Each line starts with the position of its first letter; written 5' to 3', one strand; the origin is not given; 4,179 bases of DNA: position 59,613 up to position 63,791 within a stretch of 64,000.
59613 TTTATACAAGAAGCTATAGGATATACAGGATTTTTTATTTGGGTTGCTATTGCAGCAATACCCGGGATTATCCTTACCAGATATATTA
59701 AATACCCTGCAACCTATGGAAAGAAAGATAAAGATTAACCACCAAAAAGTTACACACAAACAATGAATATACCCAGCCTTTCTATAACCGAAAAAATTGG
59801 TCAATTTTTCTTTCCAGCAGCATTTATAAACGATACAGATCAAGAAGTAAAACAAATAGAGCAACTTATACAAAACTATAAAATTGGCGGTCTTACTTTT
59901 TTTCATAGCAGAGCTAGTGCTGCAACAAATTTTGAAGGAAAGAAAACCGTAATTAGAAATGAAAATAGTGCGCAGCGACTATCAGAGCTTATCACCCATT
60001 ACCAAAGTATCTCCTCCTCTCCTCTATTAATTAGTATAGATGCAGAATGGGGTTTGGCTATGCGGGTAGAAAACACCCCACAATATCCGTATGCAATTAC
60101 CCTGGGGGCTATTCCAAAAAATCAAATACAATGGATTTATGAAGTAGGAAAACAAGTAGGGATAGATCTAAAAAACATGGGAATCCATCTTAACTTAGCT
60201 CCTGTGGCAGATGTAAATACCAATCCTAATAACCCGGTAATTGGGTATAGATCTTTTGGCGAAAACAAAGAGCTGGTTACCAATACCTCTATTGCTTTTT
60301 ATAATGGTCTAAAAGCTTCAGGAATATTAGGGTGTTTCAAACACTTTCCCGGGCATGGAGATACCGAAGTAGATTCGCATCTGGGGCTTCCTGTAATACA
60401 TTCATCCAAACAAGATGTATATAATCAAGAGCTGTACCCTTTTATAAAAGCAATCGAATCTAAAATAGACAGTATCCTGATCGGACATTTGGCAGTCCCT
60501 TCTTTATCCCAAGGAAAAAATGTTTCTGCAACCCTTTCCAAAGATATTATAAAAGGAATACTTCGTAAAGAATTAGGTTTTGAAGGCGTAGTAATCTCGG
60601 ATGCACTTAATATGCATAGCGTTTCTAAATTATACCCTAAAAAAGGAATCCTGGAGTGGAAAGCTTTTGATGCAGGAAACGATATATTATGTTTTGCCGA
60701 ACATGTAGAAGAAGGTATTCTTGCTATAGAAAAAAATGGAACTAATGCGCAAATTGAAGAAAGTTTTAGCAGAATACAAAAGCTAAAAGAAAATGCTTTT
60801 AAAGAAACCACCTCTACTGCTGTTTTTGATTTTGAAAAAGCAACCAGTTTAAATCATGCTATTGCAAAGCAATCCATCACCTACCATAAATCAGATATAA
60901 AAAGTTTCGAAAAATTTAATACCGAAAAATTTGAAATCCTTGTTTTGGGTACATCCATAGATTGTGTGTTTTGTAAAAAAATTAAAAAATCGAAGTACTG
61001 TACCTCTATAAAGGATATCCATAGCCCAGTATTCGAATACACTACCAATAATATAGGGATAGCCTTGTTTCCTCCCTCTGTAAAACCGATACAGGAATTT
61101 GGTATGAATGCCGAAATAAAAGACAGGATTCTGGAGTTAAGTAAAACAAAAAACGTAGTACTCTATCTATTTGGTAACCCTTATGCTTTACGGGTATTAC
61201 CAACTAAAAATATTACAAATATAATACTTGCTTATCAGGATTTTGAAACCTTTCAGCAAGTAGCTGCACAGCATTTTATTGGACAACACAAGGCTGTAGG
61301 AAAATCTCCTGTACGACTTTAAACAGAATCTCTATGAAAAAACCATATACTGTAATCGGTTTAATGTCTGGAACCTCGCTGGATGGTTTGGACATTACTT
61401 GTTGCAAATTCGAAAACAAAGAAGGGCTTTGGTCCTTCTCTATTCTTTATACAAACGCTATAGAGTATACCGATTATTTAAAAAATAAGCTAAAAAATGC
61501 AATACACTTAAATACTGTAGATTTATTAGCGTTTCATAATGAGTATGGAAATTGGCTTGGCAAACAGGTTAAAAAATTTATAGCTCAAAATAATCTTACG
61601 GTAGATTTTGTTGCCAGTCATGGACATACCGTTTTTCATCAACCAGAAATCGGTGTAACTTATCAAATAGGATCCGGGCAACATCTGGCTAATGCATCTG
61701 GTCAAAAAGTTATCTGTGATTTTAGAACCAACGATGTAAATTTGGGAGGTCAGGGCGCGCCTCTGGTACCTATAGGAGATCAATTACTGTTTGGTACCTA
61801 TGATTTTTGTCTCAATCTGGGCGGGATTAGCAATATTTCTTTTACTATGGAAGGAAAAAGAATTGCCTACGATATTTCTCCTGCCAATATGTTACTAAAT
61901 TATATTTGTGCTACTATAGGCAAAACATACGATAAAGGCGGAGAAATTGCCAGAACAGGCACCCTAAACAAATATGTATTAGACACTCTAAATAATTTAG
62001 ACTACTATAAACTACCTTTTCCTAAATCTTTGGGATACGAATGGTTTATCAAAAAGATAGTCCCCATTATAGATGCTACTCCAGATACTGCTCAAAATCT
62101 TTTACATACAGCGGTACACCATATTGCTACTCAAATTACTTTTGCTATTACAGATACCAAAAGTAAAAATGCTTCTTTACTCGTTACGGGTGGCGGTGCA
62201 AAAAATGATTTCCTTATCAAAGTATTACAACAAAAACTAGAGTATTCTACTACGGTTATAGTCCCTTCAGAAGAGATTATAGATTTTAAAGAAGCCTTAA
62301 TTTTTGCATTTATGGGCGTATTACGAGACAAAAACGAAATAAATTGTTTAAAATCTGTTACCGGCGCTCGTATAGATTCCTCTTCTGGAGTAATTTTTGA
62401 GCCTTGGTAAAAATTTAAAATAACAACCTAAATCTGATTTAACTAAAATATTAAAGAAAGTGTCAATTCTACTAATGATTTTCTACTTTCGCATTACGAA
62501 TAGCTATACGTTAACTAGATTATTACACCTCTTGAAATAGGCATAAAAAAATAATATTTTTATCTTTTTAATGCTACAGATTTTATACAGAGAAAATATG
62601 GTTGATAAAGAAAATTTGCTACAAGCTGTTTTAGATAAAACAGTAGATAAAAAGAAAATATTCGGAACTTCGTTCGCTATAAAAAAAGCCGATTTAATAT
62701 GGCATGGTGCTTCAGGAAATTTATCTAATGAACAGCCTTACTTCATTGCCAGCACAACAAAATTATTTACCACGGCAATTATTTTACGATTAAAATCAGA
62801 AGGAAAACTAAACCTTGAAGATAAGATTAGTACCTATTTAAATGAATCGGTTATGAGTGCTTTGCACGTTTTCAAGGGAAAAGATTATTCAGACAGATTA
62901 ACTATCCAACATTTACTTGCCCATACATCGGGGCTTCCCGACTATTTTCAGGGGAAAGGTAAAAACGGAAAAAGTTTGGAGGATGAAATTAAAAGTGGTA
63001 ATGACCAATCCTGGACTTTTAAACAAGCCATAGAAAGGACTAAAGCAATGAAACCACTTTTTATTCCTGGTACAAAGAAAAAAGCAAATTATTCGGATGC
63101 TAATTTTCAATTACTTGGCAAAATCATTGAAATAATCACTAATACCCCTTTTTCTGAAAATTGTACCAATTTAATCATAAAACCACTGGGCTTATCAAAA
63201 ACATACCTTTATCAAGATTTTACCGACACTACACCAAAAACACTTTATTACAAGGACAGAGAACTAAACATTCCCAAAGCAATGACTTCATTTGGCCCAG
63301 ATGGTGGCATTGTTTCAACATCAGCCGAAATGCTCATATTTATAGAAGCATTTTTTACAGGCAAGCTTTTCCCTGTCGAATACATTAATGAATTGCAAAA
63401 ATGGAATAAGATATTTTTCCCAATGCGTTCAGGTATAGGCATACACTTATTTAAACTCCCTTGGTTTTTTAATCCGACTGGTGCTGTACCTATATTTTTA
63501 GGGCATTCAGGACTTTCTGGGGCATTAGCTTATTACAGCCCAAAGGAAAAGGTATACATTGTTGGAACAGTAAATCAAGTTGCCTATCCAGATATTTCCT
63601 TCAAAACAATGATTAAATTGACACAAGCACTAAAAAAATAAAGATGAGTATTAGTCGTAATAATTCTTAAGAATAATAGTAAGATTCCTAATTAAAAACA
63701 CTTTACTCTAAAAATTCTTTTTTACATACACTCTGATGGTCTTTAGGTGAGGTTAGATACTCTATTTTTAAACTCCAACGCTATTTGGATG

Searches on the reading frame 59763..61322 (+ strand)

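Call 99: search_protein_families(library=pfam, proteins=[window:59763-61322:+], max_evalue=0.00001)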
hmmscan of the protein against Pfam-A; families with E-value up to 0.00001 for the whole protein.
window:59763-61322:+ (519 aa): 1 family
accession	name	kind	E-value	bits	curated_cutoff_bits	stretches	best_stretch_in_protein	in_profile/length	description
PF00933.27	Glyco_hydro_3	-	2.3e-65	221.6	27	1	8-341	2-316/316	Glycosyl hydrolase family 3 N terminal domain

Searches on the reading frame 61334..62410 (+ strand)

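Call 99: search_protein_families(library=pfam, proteins=[window:61334-62410:+], max_evalue=0.00001)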
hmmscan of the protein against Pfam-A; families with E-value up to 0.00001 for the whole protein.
window:61334-62410:+ (358 aa): 1 family
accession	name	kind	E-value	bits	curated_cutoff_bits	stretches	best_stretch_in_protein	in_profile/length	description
PF03702.20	AnmK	-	3.2e-64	217.7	24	1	7-355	3-365/367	Anhydro-N-acetylmuramic acid kinase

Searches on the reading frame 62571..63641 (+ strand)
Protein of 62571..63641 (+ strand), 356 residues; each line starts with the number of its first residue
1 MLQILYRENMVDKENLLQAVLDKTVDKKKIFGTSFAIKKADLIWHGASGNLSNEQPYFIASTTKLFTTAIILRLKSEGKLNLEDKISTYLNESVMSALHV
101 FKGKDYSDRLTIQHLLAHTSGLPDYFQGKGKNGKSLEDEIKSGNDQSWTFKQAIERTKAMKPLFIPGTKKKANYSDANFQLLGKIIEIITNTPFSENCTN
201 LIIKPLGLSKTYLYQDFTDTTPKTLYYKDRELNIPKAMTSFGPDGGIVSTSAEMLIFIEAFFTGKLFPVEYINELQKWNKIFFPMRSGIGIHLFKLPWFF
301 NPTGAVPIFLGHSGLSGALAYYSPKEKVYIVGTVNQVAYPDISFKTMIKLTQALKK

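Call 99: search_protein_families(library=pfam, proteins=[window:62571-63641:+], max_evalue=0.00001)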
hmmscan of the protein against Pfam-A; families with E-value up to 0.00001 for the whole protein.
window:62571-63641:+ (356 aa): 1 family
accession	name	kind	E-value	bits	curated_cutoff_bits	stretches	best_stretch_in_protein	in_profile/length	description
PF00144.29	Beta-lactamase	-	6.9e-42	144.2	27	1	18-338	2-312/329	Beta-lactamase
